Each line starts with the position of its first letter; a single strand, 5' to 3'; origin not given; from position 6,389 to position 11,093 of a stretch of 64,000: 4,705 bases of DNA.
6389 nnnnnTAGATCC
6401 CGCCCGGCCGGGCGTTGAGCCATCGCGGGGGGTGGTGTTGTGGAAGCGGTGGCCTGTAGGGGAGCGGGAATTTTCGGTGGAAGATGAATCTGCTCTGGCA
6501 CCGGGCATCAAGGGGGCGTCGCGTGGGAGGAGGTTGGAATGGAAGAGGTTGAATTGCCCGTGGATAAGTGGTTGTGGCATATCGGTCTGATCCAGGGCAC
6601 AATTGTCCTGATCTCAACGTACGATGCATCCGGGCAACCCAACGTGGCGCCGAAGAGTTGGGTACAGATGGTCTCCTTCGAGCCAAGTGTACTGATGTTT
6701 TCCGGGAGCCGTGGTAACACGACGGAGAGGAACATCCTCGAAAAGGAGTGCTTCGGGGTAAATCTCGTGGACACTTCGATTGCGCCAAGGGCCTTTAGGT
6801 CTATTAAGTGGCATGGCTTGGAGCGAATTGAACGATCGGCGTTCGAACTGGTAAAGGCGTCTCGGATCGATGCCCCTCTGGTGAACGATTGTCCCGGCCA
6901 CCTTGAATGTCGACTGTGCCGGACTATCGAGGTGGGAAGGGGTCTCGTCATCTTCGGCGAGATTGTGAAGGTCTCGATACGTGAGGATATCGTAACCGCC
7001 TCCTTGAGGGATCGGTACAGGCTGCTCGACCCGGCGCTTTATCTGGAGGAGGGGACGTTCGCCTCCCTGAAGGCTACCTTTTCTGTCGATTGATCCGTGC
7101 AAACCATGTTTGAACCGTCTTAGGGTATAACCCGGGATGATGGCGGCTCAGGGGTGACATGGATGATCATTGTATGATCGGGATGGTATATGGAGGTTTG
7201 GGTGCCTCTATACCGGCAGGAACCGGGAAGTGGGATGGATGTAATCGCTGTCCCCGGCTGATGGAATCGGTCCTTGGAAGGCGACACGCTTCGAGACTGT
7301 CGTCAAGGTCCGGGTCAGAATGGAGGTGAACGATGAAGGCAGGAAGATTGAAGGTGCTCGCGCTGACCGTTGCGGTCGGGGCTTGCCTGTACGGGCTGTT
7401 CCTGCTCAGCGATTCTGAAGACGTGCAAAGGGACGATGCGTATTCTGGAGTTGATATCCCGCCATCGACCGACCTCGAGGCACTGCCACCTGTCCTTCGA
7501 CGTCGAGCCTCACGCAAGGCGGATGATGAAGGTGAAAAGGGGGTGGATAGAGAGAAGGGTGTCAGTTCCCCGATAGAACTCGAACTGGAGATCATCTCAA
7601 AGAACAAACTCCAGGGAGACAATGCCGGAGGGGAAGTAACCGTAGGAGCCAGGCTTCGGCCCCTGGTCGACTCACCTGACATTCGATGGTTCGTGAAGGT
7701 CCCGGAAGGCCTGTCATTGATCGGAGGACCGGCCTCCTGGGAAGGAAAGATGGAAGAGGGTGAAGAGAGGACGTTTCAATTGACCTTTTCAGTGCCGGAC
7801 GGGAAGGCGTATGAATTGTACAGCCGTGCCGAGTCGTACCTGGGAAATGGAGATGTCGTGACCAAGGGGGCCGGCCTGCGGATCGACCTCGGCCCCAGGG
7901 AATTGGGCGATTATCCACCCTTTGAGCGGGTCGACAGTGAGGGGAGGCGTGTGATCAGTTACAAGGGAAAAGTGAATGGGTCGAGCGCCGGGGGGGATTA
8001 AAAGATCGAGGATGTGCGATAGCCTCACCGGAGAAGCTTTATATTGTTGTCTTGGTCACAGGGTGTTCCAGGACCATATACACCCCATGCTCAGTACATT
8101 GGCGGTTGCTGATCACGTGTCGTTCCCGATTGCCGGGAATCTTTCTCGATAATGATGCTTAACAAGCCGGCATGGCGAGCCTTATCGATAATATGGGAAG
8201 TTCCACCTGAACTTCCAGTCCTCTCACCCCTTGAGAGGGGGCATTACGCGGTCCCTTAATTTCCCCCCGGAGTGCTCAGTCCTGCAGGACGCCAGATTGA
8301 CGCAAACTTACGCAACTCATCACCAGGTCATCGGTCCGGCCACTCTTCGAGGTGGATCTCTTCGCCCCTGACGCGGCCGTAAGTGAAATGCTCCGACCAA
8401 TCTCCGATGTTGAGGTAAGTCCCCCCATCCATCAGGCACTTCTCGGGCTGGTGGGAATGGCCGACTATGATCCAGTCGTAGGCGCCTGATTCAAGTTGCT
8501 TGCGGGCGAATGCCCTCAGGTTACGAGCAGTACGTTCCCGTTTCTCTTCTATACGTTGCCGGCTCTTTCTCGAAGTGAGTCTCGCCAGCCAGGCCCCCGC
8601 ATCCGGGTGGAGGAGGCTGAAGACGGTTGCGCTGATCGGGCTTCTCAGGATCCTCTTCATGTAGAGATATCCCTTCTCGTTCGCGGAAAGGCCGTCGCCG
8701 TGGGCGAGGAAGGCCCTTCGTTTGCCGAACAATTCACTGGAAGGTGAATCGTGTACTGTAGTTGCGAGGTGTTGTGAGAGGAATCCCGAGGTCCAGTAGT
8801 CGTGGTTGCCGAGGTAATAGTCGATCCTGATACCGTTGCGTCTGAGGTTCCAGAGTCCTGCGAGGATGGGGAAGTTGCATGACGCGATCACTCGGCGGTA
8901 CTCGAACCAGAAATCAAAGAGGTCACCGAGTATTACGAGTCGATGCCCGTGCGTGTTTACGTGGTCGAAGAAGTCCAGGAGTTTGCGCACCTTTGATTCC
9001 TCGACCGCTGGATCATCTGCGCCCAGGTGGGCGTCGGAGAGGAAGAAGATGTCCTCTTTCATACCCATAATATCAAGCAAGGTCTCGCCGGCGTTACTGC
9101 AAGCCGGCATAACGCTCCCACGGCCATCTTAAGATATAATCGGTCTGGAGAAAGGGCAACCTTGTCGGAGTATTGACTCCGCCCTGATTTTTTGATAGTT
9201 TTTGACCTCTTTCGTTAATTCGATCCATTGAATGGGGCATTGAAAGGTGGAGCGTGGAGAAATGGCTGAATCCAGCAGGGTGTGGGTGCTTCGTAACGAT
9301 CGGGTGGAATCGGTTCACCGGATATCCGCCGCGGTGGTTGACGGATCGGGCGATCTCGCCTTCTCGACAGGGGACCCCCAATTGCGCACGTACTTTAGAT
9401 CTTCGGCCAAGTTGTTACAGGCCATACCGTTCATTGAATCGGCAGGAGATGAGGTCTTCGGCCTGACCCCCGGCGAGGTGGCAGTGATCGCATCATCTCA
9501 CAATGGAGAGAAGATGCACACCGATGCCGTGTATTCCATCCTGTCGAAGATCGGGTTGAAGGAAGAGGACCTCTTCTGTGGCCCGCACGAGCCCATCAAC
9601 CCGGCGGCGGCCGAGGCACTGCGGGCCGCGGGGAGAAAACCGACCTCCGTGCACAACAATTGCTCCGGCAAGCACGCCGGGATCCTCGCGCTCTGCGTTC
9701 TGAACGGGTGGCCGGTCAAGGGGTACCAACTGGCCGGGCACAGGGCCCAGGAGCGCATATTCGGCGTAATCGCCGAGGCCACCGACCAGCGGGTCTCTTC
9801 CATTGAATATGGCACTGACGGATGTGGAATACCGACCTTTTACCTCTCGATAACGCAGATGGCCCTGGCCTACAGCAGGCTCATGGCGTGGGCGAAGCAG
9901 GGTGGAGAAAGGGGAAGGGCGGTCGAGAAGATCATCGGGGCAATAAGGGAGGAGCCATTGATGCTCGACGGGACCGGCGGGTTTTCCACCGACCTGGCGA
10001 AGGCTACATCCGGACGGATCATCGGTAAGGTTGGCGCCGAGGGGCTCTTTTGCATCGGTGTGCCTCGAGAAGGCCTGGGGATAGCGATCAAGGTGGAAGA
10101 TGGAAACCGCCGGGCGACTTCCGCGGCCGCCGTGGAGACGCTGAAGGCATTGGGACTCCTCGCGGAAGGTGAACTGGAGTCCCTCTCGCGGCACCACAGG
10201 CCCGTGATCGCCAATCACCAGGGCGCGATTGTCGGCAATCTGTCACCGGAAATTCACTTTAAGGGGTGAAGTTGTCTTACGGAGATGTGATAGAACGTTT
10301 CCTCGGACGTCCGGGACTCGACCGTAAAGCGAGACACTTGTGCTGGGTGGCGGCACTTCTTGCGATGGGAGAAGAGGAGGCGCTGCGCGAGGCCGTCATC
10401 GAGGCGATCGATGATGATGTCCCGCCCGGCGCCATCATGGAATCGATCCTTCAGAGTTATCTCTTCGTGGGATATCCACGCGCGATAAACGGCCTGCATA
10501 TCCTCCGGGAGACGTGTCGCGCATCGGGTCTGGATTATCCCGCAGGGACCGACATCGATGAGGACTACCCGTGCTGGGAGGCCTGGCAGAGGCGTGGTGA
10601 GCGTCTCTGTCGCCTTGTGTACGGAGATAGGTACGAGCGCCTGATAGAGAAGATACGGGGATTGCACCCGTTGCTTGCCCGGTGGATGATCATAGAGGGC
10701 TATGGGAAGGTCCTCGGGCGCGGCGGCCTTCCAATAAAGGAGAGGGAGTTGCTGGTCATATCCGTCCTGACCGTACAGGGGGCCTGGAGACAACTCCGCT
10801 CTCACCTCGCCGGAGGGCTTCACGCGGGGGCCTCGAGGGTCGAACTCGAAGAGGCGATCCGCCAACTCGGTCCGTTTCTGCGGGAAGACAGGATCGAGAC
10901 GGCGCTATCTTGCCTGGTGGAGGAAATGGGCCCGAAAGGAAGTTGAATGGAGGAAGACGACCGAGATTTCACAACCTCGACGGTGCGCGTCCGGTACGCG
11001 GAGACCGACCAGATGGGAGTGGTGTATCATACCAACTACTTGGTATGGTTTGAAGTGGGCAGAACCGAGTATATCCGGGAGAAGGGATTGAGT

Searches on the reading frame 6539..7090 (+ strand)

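Call 55: search_protein_families(library=pfam, proteins=[window:6539-7090:+], max_evalue=0.00001)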
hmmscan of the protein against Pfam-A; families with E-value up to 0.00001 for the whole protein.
window:6539-7090:+ (184 aa): 1 family
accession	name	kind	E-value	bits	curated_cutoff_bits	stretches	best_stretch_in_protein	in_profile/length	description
PF01613.24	Flavin_Reduct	-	6.3e-22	78.8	27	1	18-154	4-140/153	Flavin reductase like domain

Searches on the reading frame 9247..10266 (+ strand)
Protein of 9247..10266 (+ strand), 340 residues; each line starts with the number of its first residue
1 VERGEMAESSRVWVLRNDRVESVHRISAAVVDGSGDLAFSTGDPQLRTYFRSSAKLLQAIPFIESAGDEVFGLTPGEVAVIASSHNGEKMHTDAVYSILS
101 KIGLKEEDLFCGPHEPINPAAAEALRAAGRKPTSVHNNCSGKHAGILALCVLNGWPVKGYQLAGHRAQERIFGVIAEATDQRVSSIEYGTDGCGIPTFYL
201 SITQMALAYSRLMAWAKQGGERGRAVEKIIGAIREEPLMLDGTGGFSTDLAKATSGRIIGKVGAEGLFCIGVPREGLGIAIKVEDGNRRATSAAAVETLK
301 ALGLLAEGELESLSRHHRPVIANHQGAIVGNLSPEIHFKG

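Call 55: search_protein_families(library=pfam, proteins=[window:9247-10266:+], max_evalue=0.00001)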
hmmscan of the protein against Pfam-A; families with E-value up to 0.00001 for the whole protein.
window:9247-10266:+ (340 aa): 1 family
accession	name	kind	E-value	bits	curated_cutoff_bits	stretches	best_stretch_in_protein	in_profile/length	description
PF06089.17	Asparaginase_II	-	1.2e-109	366.7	25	1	13-333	2-321/322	L-asparaginase II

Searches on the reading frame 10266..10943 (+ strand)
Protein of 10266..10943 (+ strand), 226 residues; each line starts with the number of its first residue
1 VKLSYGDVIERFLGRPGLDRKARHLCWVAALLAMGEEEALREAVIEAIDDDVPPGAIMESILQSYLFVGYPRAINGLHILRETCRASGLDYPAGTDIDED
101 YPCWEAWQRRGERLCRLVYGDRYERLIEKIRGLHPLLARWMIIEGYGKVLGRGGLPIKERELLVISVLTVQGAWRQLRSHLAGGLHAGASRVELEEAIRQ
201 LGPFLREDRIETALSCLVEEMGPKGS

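Call 56: search_protein_families(library=pfam, proteins=[window:10266-10943:+], max_evalue=0.00001)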
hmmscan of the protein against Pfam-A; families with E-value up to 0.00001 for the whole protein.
window:10266-10943:+ (226 aa): 1 family
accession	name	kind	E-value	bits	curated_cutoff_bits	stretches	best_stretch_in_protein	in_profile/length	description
PF02627.25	CMD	-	1.9e-19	69.9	23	1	145-217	10-82/84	Carboxymuconolactone decarboxylase family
